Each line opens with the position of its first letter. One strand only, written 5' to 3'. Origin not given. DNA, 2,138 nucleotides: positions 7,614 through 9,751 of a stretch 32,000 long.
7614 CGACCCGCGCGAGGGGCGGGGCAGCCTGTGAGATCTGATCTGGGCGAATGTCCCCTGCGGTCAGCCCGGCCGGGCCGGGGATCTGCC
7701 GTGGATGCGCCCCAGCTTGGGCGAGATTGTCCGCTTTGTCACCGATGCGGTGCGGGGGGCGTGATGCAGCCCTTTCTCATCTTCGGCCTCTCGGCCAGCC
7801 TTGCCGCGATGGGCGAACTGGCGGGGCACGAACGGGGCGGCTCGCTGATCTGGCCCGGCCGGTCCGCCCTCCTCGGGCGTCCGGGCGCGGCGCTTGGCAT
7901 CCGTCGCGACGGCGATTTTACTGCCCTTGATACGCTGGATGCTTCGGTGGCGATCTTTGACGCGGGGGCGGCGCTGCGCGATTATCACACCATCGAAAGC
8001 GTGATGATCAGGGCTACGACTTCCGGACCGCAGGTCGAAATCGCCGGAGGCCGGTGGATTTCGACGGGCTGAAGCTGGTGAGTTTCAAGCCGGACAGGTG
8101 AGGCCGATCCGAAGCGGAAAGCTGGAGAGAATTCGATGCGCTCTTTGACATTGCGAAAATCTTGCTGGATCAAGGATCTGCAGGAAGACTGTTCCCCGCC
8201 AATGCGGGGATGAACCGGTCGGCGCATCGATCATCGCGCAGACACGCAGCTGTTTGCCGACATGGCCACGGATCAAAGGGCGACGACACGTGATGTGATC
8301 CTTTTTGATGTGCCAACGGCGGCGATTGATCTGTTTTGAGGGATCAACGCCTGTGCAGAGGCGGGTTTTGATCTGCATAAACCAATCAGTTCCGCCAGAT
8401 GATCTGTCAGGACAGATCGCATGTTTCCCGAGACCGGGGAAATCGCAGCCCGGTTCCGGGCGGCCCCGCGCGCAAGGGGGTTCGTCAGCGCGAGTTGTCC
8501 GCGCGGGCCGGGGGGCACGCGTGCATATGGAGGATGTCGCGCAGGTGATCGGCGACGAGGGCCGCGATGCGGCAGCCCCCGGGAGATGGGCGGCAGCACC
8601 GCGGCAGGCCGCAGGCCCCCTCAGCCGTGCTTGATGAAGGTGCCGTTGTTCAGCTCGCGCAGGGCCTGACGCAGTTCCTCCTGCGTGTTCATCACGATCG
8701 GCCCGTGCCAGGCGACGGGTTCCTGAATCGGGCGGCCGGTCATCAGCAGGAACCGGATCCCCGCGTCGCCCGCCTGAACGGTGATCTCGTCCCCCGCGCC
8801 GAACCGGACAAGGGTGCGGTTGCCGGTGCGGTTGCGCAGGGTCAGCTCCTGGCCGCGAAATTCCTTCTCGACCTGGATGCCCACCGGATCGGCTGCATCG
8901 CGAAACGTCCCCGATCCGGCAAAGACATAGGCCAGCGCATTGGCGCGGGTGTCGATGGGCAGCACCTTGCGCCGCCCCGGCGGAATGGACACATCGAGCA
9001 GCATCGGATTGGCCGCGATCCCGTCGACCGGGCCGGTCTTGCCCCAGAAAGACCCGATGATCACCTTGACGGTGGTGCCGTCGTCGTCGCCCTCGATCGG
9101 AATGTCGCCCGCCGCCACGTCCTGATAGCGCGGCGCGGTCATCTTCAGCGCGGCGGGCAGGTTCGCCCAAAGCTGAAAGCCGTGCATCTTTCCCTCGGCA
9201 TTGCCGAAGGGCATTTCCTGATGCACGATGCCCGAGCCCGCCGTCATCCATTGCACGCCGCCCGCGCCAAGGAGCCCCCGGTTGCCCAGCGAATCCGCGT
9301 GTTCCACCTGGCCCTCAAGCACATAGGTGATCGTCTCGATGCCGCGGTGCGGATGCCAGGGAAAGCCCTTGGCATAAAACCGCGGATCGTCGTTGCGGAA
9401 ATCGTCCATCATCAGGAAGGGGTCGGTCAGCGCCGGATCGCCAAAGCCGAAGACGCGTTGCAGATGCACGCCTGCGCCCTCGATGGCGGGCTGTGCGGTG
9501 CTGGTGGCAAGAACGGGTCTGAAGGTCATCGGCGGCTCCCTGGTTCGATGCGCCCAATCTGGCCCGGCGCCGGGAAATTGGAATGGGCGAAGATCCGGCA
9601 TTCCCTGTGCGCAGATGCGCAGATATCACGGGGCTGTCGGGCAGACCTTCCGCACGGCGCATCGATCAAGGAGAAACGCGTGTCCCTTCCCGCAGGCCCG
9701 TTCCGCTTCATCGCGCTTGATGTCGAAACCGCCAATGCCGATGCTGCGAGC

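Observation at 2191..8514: Two I-E repeat + trailer modules in direct orientation bracket a 6-kb block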

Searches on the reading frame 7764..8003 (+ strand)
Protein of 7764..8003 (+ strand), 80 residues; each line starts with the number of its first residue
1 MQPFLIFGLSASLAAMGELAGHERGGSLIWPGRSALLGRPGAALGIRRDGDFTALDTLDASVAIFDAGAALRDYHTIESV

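Call 42: find_homologous_proteins(query=window:7764-8003:+, max_evalue=0.001)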
Query seq(80 aa) (80 aa): 9 proteins with E <= 0.001 among 42 candidates.
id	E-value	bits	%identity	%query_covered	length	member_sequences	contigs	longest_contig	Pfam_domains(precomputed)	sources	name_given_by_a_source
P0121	4.2e-43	162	99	100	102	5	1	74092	PF09704.16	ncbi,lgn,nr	ncbi:CRISPR-associated protein Cas5 [Rhodobacter capsulatus YW1]|nr:CRISPR-associated protein Cas5 [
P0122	1.7e-31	125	73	99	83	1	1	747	PF09704.16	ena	-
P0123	1.5e-27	113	73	96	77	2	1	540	PF09704.16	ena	-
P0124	1.0e-26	110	68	100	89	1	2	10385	PF09704.16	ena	-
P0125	2.0e-25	106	65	100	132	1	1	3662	PF09704.16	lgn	-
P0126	2.4e-22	96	70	91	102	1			PF09704.16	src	-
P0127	1.4e-19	87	56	100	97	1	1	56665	PF09704.16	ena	-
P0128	2.3e-17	80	69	74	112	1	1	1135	PF09704.16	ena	-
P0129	6.2e-7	47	46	94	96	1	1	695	PF09704.16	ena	-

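Call 44: find_encoding_contigs(protein=P0124, flank=10000, max_places=4)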
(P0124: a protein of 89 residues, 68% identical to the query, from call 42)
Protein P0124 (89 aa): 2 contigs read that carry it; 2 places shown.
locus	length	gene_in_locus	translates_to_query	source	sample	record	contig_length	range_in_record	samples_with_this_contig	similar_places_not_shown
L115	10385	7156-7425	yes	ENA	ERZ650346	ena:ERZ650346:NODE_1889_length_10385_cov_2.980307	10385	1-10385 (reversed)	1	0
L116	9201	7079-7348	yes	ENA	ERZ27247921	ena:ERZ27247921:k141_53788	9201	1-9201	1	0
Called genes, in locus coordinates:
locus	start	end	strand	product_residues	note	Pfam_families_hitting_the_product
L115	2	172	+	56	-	?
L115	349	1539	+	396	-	PF03428:RP-C, PF11800:RP-C_C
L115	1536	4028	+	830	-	PF18019:Cas3_HD, PF00270:DEAD (weak), PF22590:Cas3-like_C_2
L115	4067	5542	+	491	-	PF09481:CRISPR_Cse1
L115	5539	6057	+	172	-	-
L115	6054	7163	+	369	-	PF09344:Cas_CT1975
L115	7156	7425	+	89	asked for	PF09704:Cas_Cas5d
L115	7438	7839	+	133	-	PF09704:Cas_Cas5d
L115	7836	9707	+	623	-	PF03235:GmrSD_N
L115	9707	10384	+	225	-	PF08798:CRISPR_assoc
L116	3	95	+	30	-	?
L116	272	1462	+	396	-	PF03428:RP-C, PF11800:RP-C_C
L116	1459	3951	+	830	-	PF18019:Cas3_HD, PF00270:DEAD (weak), PF22590:Cas3-like_C_2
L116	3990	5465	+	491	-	PF09481:CRISPR_Cse1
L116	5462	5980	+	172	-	-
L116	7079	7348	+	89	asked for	PF09704:Cas_Cas5d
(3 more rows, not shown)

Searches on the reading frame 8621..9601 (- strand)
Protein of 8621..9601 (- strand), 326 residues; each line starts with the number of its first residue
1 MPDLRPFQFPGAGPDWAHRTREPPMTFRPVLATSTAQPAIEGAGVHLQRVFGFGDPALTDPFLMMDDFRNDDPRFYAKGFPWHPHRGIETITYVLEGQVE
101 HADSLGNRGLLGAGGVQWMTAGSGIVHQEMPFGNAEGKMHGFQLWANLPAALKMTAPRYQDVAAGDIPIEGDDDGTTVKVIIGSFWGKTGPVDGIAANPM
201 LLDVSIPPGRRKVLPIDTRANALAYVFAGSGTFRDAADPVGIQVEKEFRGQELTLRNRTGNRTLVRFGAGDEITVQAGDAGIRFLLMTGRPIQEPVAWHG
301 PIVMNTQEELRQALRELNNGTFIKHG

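Call 18: find_encoding_contigs(protein=window:8621-9601:-, flank=10000, max_places=10)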
Protein window:8621-9601:- (326 aa): no gene with exactly this product is on record in the collection.

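Call 20: find_encoding_contigs(protein=window:8621-9529:-, flank=10000, max_places=10)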
Protein window:8621-9529:- (302 aa): 15 contigs read that carry it; 10 places shown.
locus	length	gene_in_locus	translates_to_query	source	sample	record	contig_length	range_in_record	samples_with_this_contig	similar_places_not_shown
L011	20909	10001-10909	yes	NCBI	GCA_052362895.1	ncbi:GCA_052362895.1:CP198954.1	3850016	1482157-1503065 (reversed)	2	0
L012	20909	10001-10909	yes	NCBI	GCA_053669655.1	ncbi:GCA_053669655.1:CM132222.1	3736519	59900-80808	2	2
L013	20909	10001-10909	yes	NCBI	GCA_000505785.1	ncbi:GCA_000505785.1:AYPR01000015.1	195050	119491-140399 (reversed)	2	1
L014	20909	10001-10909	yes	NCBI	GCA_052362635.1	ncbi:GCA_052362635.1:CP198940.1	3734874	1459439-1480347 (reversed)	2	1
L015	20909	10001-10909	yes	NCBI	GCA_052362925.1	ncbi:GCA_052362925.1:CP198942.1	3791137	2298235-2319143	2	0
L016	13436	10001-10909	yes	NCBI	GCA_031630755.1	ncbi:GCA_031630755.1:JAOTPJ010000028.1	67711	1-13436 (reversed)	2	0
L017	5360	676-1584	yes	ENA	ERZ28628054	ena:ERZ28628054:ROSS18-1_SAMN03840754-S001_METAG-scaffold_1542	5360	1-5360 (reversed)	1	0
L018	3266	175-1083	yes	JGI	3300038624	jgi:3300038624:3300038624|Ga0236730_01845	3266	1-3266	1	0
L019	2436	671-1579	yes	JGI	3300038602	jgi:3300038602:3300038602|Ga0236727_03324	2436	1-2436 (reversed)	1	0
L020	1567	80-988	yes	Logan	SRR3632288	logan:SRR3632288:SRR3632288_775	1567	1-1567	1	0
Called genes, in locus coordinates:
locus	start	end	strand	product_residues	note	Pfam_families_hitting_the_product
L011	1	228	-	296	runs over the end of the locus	PF03705:CheR_N, PF01739:CheR, PF08242:Methyltransf_12 (faint)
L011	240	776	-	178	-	PF01584:CheW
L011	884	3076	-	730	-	PF12729:4HB_MCP_1, PF00672:HAMP, PF00015:MCPsignal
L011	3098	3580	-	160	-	PF01584:CheW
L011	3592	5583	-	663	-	PF01627:Hpt, PF02895:H-kinase_dim, PF02518:HATPase_c, PF01584:CheW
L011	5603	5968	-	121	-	PF00072:Response_reg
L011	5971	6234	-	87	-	-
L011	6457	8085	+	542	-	PF04108:ATG17_like (faint)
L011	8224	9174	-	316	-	PF02678:Pirin, PF05726:Pirin_C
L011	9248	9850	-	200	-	PF00929:RNase_T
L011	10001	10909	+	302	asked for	PF02678:Pirin, PF05726:Pirin_C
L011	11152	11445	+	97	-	-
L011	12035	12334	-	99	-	PF13683:rve_3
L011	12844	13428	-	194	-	PF01032:FecCD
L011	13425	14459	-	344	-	PF01497:Peripla_BP_2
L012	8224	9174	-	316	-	PF02678:Pirin, PF05726:Pirin_C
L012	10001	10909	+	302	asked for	PF02678:Pirin, PF05726:Pirin_C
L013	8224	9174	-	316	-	PF02678:Pirin, PF05726:Pirin_C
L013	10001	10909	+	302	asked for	PF02678:Pirin, PF05726:Pirin_C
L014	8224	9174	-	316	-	PF02678:Pirin, PF05726:Pirin_C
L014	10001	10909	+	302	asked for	PF02678:Pirin, PF05726:Pirin_C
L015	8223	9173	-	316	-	PF02678:Pirin, PF05726:Pirin_C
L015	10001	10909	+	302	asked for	PF02678:Pirin, PF05726:Pirin_C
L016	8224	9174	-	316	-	PF02678:Pirin, PF05726:Pirin_C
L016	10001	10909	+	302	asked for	PF02678:Pirin, PF05726:Pirin_C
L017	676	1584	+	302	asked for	PF02678:Pirin, PF05726:Pirin_C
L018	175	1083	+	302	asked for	PF02678:Pirin, PF05726:Pirin_C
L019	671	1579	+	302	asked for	PF02678:Pirin, PF05726:Pirin_C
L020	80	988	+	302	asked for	PF02678:Pirin, PF05726:Pirin_C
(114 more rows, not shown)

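Call 66: find_homologous_proteins(query=window:8621-9529:-, max_evalue=1e-50)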
Query window:8621-9529:- (302 aa): 8000 proteins with E <= 1e-50 among 8000 candidates; the best 120 are listed.
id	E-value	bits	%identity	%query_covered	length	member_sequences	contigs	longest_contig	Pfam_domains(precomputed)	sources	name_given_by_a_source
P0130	9.0e-197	671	96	100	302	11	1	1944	PF02678.23,PF05726.20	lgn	-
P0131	4.7e-195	665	95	100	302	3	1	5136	PF02678.23,PF05726.20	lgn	-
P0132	3.7e-192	656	94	100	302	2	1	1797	PF02678.23,PF05726.20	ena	-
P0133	1.1e-191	654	93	100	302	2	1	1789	PF02678.23,PF05726.20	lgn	-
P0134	1.8e-184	630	88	100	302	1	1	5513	PF02678.23,PF05726.20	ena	-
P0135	7.8e-184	628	89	100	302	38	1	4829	PF02678.23,PF05726.20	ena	-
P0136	1.0e-183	628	88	100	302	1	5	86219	PF02678.23,PF05726.20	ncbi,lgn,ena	-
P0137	6.6e-183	625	87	100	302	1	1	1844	PF02678.23,PF05726.20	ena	-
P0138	6.7e-183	625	87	100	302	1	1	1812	PF02678.23,PF05726.20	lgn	-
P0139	9.9e-183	625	87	100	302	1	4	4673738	PF02678.23,PF05726.20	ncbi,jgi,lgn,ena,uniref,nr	ncbi:pirin family protein [Sagittula sp. MA-2]|jgi:redox-sensitive bicupin YhaK (pirin superfamily)|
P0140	2.0e-182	624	87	100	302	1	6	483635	PF02678.23,PF05726.20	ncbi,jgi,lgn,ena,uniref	ncbi:pirin family protein [Sagittula sp.]|jgi:quercetin 2,3-dioxygenase|uniref:pirin family protein 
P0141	2.5e-182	623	87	100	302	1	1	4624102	PF02678.23,PF05726.20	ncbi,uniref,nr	ncbi:hypothetical protein CDO87_10505 [Sagittula sp. P11]|uniref:pirin family protein n=1 Tax=Sagitt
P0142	5.4e-182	622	87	100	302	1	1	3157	PF02678.23,PF05726.20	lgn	-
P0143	7.5e-182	622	86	100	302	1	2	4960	PF02678.23,PF05726.20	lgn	-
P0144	8.0e-182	622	87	100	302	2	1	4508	PF02678.23,PF05726.20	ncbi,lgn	-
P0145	1.0e-181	621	87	100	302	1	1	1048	PF02678.23,PF05726.20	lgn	-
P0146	2.0e-181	620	86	100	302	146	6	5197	PF02678.23,PF05726.20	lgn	-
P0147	2.5e-181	620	86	100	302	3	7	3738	PF02678.23,PF05726.20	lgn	-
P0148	1.1e-180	618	87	100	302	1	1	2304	PF02678.23,PF05726.20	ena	-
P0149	2.3e-180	617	86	100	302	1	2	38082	PF02678.23,PF05726.20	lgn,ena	-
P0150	5.7e-180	616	87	100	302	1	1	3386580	PF02678.23,PF05726.20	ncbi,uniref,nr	ncbi:pirin family protein [Thalassovita sp.]|uniref:pirin family protein n=1 Tax=Thalassovita sp. Ta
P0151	8.3e-180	615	86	100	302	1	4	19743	PF02678.23,PF05726.20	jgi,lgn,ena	-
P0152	2.2e-179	614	87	100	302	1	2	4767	PF02678.23,PF05726.20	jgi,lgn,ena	jgi:hypothetical protein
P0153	2.6e-179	613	86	100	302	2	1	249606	PF02678.23,PF05726.20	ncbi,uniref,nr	ncbi:pirin family protein [Lutimaribacter sp. EGI FJ00015]|uniref:Pirin family protein n=1 Tax=Lutim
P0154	1.2e-178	611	85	100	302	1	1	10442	PF02678.23,PF05726.20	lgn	-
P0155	1.3e-178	611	87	99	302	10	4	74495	PF02678.23,PF05726.20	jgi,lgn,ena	-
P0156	3.5e-178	610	86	100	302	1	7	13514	PF02678.23,PF05726.20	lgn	-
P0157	1.8e-177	607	86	100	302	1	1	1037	PF02678.23,PF05726.20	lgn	-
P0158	4.3e-177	606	84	100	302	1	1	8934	PF02678.23,PF05726.20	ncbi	-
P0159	1.3e-176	605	84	100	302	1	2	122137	PF02678.23,PF05726.20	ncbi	ncbi:MAG: pirin family protein [Thalassovita sp.]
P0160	1.7e-176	604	86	99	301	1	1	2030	PF02678.23,PF05726.20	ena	-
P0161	4.0e-176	603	84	100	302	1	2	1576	PF02678.23,PF05726.20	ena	-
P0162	4.7e-176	603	85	99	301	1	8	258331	PF02678.23,PF05726.20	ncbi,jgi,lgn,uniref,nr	ncbi:hypothetical protein SAMN06265173_1572 [Thalassovita litoralis]|jgi:hypothetical protein|uniref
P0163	6.9e-176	602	85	99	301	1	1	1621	PF02678.23,PF05726.20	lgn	-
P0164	8.9e-176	602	84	100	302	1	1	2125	PF02678.23,PF05726.20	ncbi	-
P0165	9.7e-176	602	84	100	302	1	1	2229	PF02678.23,PF05726.20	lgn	-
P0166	4.0e-175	600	84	100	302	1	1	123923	PF02678.23,PF05726.20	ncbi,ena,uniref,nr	ncbi:pirin family protein [uncultured Roseovarius sp.]|uniref:pirin family protein n=1 Tax=unculture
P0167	5.7e-175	599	84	100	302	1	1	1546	PF02678.23,PF05726.20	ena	-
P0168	7.0e-175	599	84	100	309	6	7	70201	PF02678.23,PF05726.20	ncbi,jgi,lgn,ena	-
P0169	7.8e-175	599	83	100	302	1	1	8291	PF02678.23,PF05726.20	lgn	-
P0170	9.2e-175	599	84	100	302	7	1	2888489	PF02678.23,PF05726.20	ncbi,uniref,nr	ncbi:pirin family protein [Roseovarius sp. A21]|uniref:Pirin family protein n=1 Tax=Roseovarius beja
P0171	2.2e-174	597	83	100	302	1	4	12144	PF02678.23,PF05726.20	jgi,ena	-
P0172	2.7e-174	597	84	100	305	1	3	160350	PF02678.23,PF05726.20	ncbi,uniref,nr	ncbi:pirin family protein [Thalassovita aquimarina]|uniref:Pirin family protein n=1 Tax=Thalassovita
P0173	3.0e-174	597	84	100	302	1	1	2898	PF02678.23,PF05726.20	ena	-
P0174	3.8e-174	596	84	100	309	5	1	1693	PF02678.23,PF05726.20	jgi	jgi:redox-sensitive bicupin YhaK (pirin superfamily)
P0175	4.9e-174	596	84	99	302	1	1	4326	PF02678.23,PF05726.20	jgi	-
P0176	6.5e-174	596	84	100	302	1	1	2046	PF02678.23,PF05726.20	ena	-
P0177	7.0e-174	596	84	100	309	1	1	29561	PF02678.23,PF05726.20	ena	-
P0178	7.6e-174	596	83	100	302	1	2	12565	PF02678.23,PF05726.20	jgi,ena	-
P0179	9.0e-174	595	83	100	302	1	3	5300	PF02678.23,PF05726.20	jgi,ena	-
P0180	1.1e-173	595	83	100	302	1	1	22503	PF02678.23,PF05726.20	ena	-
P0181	1.3e-173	595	84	100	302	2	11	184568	PF02678.23,PF05726.20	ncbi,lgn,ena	-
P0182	1.4e-173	595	84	100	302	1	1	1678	PF02678.23,PF05726.20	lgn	-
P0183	1.6e-173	594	84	100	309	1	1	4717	PF02678.23,PF05726.20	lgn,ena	-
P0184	2.3e-173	594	83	100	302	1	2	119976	PF02678.23,PF05726.20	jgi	jgi:redox-sensitive bicupin YhaK (pirin superfamily)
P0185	3.0e-173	594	82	100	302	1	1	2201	PF02678.23,PF05726.20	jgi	-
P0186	3.1e-173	594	83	100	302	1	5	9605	PF02678.23,PF05726.20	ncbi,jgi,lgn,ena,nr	ncbi:MAG TPA: pirin family protein [Roseovarius sp.]|nr:pirin family protein [Roseovarius sp.]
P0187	3.6e-173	593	84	100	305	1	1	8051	PF02678.23,PF05726.20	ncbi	-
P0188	4.6e-173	593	83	100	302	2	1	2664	PF02678.23,PF05726.20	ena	-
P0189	7.5e-173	592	83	99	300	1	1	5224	PF02678.23,PF05726.20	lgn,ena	-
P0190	7.6e-173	592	83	100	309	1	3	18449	PF02678.23,PF05726.20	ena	-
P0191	1.0e-172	592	82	100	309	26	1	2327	PF02678.23,PF05726.20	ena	-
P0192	1.4e-172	591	83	100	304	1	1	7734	PF02678.23,PF05726.20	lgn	-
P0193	1.4e-172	591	83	100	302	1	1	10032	PF02678.23,PF05726.20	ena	-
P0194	1.5e-172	591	84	100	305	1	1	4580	PF02678.23,PF05726.20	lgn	-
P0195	1.6e-172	591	83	100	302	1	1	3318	PF02678.23,PF05726.20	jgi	-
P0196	3.7e-172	590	83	100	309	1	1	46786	PF02678.23,PF05726.20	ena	-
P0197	5.0e-172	590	83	100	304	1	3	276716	PF02678.23,PF05726.20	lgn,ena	-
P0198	1.4e-171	588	81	100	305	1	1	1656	PF02678.23,PF05726.20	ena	-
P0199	1.6e-171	588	81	100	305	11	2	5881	PF02678.23,PF05726.20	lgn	-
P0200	1.9e-171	588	81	100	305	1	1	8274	PF02678.23,PF05726.20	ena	-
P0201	2.2e-171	587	82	100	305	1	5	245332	PF02678.23,PF05726.20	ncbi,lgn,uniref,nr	ncbi:pirin family protein [Thalassovita sp.]|uniref:pirin family protein n=1 Tax=Thalassovita sp. Ta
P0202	2.5e-171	587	81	100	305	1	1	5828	PF02678.23,PF05726.20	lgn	-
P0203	2.6e-171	587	81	100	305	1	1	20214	PF02678.23,PF05726.20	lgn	-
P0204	3.5e-171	587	82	100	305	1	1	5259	PF02678.23,PF05726.20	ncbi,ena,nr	ncbi:MAG: pirin family protein [Thalassovita sp.]|nr:pirin family protein [Thalassovita sp.]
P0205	4.8e-171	586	82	100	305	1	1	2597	PF02678.23,PF05726.20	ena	-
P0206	7.6e-171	586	81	100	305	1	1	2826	PF02678.23,PF05726.20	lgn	-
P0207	8.5e-171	585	82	100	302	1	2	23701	PF02678.23,PF05726.20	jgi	jgi:redox-sensitive bicupin YhaK (pirin superfamily)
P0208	9.0e-171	585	82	100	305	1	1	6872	PF02678.23,PF05726.20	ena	-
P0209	9.3e-171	585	81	100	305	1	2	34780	PF02678.23,PF05726.20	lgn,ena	-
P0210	9.9e-171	585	82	100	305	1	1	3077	PF02678.23,PF05726.20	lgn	-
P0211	1.2e-170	585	82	100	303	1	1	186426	PF02678.23,PF05726.20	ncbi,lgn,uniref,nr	ncbi:pirin family protein [Thalassovita taeanensis]|uniref:Quercetin 2,3-dioxygenase n=1 Tax=Thalass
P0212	1.2e-170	585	86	95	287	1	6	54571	PF02678.23,PF05726.20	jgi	jgi:redox-sensitive bicupin YhaK (pirin superfamily)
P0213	1.9e-170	584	81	100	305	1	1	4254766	PF02678.23,PF05726.20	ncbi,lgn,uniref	ncbi:pirin family protein [Thalassobius sp. MITS945101]|uniref:pirin family protein n=1 Tax=Thalasso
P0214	2.0e-170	584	82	100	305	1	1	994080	PF02678.23,PF05726.20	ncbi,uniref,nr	ncbi:pirin family protein [Thalassovita mangrovi]|uniref:Pirin family protein n=1 Tax=Thalassovita m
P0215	2.1e-170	584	81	100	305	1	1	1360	PF02678.23,PF05726.20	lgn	-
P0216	3.6e-170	583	82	99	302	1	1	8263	PF02678.23,PF05726.20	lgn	-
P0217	7.7e-170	582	81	100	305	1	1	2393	PF02678.23,PF05726.20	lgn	-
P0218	9.5e-170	582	81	100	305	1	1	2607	PF02678.23,PF05726.20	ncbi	-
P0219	1.1e-169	582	82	100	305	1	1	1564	PF02678.23,PF05726.20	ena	-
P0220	2.9e-169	580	80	100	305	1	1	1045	PF02678.23,PF05726.20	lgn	-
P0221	2.9e-169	580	82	100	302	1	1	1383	PF02678.23,PF05726.20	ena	-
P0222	5.8e-169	579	80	100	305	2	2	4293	PF02678.23,PF05726.20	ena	-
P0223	1.3e-168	578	82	100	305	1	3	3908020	PF02678.23,PF05726.20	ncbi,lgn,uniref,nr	ncbi:Quercetin 2,3-dioxygenase [Thalassovita gelatinovora]|uniref:Quercetin 2,3-dioxygenase n=1 Tax=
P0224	1.4e-168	578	80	100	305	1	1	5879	PF02678.23,PF05726.20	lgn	-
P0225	1.7e-168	578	81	99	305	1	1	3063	PF02678.23,PF05726.20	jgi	jgi:redox-sensitive bicupin YhaK (pirin superfamily)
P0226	5.4e-168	576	80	100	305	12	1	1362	PF02678.23,PF05726.20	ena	-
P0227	4.9e-166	570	81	99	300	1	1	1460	PF02678.23,PF05726.20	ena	-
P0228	8.0e-163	559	82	94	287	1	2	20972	PF02678.23,PF05726.20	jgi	jgi:redox-sensitive bicupin YhaK (pirin superfamily)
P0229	1.0e-161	556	76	100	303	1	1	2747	PF02678.23,PF05726.20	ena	-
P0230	6.7e-161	553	78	99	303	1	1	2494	PF02678.23,PF05726.20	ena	-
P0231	8.1e-161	553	78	99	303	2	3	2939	PF02678.23,PF05726.20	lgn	-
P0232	2.7e-160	551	78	100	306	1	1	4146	PF02678.23,PF05726.20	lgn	-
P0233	3.4e-160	551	78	99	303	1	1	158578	PF02678.23,PF05726.20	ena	-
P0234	4.5e-160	550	78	100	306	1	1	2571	PF02678.23,PF05726.20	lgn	-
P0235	7.3e-160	550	77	99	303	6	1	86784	PF02678.23,PF05726.20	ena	-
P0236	1.3e-159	549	77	99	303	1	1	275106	PF02678.23,PF05726.20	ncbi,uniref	ncbi:MAG: pirin family protein [Pelagimonas sp.]|uniref:pirin family protein n=1 Tax=Pelagimonas sp.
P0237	2.6e-159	548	76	99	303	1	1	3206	PF02678.23,PF05726.20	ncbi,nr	ncbi:MAG: pirin family protein [Silicimonas sp.]|nr:pirin family protein [Silicimonas sp.]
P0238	2.9e-159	548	77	100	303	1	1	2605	PF02678.23,PF05726.20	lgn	-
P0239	3.8e-159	547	75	99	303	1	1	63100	PF02678.23,PF05726.20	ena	-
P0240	4.4e-159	547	76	99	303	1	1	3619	PF02678.23,PF05726.20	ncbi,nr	ncbi:MAG: pirin family protein [Boseongicola sp.]|nr:pirin family protein [Boseongicola sp.]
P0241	6.3e-159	547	76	99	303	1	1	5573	PF02678.23,PF05726.20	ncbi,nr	ncbi:MAG: pirin family protein [Rhodobacteraceae bacterium]|nr:MAG: pirin family protein [Paracoccac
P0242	7.5e-159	546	76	99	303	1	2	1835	PF02678.23,PF05726.20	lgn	-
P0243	1.8e-158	545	76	99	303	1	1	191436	PF02678.23,PF05726.20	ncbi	-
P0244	2.1e-158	545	76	99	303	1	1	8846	PF02678.23,PF05726.20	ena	-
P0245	2.3e-158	545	76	100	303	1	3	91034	PF02678.23,PF05726.20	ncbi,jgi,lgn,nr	ncbi:MAG: pirin family protein [Pelagimonas sp.]|jgi:redox-sensitive bicupin YhaK (pirin superfamily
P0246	2.4e-158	545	75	99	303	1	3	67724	PF02678.23,PF05726.20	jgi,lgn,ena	-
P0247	3.1e-158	544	76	99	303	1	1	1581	PF02678.23,PF05726.20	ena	-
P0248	3.4e-158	544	76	99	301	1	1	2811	PF02678.23,PF05726.20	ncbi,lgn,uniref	ncbi:pirin family protein [Actibacterium sp.]|uniref:pirin family protein n=1 Tax=Actibacterium sp. 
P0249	3.5e-158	544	76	99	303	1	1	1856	PF02678.23,PF05726.20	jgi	jgi:redox-sensitive bicupin YhaK (pirin superfamily)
